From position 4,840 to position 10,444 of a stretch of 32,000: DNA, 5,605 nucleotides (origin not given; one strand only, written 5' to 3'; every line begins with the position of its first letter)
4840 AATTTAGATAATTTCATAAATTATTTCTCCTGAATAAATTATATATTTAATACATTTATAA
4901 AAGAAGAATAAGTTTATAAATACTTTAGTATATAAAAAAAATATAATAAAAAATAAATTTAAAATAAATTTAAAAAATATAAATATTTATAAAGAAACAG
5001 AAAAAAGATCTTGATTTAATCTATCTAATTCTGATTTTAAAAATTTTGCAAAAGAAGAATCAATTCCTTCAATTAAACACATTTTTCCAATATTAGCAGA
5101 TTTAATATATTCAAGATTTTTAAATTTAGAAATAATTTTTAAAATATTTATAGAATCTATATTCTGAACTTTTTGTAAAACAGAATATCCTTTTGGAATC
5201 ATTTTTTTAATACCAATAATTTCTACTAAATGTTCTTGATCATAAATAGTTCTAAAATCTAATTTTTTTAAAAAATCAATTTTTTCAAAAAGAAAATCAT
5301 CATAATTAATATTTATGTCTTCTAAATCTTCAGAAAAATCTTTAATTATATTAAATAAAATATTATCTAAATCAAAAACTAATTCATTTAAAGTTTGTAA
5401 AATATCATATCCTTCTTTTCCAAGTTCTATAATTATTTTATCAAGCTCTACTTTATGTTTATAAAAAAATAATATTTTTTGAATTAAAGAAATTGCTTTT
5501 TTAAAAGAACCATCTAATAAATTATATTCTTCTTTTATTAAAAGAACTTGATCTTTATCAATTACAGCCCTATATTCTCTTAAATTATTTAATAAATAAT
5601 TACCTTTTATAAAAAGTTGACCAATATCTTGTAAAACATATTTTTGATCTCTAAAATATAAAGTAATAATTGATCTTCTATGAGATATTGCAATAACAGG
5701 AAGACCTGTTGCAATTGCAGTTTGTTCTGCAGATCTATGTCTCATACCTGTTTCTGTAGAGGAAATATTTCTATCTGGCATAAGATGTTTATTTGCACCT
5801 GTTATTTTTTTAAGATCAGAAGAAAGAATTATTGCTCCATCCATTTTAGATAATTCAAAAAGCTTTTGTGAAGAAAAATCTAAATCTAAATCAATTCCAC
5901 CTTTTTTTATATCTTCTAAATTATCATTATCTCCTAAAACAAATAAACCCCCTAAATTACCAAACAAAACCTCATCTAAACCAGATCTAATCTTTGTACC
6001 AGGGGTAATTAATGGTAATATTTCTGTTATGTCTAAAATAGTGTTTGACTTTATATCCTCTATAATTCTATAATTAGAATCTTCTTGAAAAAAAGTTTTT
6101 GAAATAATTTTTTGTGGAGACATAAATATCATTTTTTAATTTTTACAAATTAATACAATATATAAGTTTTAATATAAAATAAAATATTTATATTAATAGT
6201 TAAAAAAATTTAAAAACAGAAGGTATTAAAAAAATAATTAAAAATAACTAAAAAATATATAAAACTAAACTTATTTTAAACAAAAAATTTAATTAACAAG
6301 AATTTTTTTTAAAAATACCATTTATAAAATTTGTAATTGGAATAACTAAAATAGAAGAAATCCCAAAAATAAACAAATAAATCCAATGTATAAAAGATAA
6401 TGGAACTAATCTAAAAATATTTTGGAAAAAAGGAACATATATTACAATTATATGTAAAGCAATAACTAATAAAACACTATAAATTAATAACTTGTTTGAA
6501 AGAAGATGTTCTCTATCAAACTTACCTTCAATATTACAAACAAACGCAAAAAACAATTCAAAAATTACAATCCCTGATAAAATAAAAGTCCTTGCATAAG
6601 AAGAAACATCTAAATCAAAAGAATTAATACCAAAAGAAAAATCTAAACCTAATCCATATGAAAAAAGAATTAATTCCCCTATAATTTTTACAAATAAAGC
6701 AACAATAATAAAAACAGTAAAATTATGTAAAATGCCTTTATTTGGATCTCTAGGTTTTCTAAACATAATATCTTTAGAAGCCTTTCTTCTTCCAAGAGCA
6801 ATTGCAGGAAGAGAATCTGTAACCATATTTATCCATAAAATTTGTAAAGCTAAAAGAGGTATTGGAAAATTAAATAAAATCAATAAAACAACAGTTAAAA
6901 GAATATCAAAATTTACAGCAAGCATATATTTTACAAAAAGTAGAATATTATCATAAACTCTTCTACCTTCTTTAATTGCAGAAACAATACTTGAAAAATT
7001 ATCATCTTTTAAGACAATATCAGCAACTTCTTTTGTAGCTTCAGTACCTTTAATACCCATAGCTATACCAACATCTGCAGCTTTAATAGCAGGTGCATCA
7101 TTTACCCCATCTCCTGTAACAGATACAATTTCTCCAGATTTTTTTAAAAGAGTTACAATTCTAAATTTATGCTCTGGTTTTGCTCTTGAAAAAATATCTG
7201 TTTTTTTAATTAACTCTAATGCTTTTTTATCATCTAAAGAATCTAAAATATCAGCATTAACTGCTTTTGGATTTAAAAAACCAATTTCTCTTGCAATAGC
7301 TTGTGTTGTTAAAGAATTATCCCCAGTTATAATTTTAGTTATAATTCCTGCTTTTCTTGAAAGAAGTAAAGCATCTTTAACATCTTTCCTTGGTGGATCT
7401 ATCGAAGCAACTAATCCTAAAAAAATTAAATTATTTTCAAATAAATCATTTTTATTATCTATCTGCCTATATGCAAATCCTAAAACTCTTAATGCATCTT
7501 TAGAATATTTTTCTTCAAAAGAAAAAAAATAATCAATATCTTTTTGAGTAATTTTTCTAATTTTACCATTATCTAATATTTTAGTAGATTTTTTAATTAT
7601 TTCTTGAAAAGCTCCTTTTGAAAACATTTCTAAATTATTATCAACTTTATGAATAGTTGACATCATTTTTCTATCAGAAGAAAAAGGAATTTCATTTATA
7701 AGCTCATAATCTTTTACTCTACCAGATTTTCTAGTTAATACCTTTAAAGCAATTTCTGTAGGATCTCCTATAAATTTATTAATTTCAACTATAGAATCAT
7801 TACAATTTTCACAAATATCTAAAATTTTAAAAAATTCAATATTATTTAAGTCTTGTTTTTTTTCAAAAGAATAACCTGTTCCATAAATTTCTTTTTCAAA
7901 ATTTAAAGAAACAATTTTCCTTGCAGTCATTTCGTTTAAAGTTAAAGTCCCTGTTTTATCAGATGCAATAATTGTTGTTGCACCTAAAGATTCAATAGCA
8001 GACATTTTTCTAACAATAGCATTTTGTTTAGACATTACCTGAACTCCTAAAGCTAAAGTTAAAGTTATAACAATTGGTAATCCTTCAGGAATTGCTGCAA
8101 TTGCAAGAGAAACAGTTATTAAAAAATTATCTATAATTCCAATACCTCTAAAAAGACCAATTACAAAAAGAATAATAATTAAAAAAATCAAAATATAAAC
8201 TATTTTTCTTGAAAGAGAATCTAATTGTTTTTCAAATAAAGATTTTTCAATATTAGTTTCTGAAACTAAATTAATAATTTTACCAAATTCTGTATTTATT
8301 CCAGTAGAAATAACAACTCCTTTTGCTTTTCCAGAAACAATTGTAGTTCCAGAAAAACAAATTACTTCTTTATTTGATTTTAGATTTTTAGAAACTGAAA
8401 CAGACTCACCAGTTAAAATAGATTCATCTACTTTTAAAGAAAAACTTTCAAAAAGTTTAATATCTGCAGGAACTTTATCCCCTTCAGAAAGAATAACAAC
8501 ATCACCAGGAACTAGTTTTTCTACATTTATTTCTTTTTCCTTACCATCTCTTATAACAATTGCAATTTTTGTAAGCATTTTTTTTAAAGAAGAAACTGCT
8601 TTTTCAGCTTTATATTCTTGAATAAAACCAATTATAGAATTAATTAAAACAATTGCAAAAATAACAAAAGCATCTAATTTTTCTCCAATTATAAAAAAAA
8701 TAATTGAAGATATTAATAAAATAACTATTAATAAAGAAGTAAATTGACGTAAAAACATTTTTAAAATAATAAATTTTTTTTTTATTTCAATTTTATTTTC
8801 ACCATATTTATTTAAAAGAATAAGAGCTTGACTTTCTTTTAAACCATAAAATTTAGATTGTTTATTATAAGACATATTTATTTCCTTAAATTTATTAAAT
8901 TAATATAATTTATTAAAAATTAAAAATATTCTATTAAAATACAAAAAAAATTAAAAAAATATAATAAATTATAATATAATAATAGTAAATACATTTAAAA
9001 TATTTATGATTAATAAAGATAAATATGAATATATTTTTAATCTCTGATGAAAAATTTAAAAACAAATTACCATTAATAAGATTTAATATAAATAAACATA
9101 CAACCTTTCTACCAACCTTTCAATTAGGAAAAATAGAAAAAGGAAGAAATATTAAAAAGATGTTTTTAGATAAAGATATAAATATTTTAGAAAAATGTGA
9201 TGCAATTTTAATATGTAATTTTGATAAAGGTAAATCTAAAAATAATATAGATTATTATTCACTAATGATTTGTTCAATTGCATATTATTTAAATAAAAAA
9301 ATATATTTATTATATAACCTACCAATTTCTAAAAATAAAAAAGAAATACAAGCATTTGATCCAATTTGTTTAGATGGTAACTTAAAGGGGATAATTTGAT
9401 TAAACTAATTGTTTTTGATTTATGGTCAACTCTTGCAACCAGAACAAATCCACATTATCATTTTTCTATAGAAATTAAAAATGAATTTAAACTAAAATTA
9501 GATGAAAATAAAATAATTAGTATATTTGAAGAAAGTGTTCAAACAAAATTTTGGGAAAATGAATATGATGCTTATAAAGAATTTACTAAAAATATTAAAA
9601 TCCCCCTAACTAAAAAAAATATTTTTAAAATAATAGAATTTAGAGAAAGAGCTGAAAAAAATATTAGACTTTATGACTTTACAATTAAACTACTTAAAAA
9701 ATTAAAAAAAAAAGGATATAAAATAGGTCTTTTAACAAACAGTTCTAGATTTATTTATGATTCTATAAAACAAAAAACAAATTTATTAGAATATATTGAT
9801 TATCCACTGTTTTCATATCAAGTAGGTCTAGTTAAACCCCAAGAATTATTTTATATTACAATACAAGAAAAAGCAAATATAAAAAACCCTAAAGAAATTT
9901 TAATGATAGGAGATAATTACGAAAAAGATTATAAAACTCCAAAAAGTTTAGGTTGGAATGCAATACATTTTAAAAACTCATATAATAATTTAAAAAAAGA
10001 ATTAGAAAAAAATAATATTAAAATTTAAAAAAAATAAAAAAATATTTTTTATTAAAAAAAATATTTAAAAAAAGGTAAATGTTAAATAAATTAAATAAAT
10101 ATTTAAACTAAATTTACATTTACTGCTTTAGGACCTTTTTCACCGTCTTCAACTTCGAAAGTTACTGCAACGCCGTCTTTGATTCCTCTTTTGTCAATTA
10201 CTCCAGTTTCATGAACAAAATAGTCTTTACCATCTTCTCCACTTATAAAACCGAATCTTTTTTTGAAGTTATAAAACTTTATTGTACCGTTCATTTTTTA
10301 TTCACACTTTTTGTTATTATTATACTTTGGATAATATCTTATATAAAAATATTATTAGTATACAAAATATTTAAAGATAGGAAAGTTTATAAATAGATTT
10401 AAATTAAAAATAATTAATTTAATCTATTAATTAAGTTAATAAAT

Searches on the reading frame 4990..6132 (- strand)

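Call 68: search_protein_families(library=pfam, proteins=[window:4990-6132:-], max_evalue=0.01)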
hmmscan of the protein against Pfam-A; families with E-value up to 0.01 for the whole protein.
window:4990-6132:- (381 aa): 2 families
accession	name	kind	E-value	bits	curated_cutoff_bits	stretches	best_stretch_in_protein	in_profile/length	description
PF02457.21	DAC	-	1.2e-21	76.9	27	1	51-162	3-117/119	DisA bacterial checkpoint controller nucleotide-binding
PF10635.14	DisA-linker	-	1.3e-11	44.9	25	1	167-310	1-137/142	DisA bacterial checkpoint controller linker region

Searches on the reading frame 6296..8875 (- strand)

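Call 68: search_protein_families(library=pfam, proteins=[window:6296-8875:-], max_evalue=0.01)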
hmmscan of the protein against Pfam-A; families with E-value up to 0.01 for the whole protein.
window:6296-8875:- (860 aa): 6 families
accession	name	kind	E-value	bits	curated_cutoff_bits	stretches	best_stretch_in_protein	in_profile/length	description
PF00122.25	E1-E2_ATPase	-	1.1e-50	172.2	28.1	1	100-284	2-181/181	E1-E2 ATPase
PF00689.26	Cation_ATPase_C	-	2.4e-38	132.1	27.3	1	671-849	1-173/175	Cation transporting ATPase, C-terminus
PF13246.12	Cation_ATPase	-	1.6e-16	60.5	21.7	1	361-433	12-91/91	Cation transport ATPase (P-type)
PF00702.32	Hydrolase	-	2.6e-15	57.8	26.4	1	302-601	3-191/191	haloacid dehalogenase-like hydrolase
PF00690.31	Cation_ATPase_N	-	1.1e-11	44.6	20.4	1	11-59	20-68/69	Cation transporter/ATPase, N-terminus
PF08282.18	Hydrolase_3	-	0.00027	21.2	20.9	1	577-634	199-255/255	haloacid dehalogenase-like hydrolase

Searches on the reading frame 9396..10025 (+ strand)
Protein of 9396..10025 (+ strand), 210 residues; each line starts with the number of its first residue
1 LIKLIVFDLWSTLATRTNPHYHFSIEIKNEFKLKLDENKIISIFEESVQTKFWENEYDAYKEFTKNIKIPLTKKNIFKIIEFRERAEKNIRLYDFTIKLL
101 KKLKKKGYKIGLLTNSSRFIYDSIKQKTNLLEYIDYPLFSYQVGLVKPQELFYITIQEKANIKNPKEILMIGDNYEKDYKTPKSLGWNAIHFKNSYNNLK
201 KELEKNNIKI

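Call 68: search_protein_families(library=pfam, proteins=[window:9396-10025:+], max_evalue=0.01)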
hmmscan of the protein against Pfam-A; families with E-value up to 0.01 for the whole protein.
window:9396-10025:+ (210 aa): 4 families
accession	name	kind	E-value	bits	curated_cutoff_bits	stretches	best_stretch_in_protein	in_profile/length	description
PF00702.32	Hydrolase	-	3.6e-19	70.3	26.4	1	2-186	1-191/191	haloacid dehalogenase-like hydrolase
PF13419.12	HAD_2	-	5e-16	59.8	23.8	1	5-190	1-176/178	Haloacid dehalogenase-like hydrolase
PF13242.12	Hydrolase_like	-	3.5e-05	24.1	22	1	147-191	4-47/75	HAD-hyrolase-like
PF16501.10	SCAPER_N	-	0.0044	17.4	25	1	152-201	29-74/98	S phase cyclin A-associated protein in the endoplasmic reticulum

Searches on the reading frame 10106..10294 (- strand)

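Call 68: search_protein_families(library=pfam, proteins=[window:10106-10294:-], max_evalue=0.01)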
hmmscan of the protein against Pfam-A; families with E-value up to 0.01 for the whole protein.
window:10106-10294:- (63 aa): 1 family
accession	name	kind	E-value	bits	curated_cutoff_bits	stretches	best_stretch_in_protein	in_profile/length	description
PF00313.28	CSD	-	2.2e-15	56.7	27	1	1-62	1-65/66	'Cold-shock' DNA-binding domain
